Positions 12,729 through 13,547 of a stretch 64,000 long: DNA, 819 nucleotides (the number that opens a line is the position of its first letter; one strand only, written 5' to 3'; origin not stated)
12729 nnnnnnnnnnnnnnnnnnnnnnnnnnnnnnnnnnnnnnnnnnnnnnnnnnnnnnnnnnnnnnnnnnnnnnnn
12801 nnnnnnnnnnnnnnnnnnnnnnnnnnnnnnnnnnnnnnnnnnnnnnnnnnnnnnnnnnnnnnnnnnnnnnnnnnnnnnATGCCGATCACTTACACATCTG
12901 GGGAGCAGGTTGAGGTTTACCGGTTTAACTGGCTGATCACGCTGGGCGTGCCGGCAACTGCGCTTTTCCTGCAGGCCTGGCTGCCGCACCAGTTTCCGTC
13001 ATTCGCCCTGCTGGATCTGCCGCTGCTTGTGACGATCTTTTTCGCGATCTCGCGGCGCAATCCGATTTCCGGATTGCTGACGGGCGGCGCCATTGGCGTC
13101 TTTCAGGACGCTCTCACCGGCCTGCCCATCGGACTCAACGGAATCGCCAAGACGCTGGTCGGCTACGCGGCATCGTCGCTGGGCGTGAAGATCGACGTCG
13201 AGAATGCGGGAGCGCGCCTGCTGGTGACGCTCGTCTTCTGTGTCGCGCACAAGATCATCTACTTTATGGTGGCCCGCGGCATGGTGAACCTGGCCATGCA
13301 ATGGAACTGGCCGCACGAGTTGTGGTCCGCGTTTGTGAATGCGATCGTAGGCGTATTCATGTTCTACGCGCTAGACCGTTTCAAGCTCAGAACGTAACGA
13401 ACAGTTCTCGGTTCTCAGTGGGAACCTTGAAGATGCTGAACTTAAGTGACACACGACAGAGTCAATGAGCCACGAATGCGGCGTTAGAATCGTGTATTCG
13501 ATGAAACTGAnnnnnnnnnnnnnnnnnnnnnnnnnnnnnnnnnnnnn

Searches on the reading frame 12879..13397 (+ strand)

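Call 71: search_protein_families(library=pfam, proteins=[window:12879-13397:+], max_evalue=0.0001)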
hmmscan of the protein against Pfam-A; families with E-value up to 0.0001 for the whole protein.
window:12879-13397:+ (172 aa): 1 family
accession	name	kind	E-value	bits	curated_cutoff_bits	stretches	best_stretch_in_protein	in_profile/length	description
PF04093.17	MreD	-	6.6e-06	26.8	24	1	17-162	6-152/158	rod shape-determining protein MreD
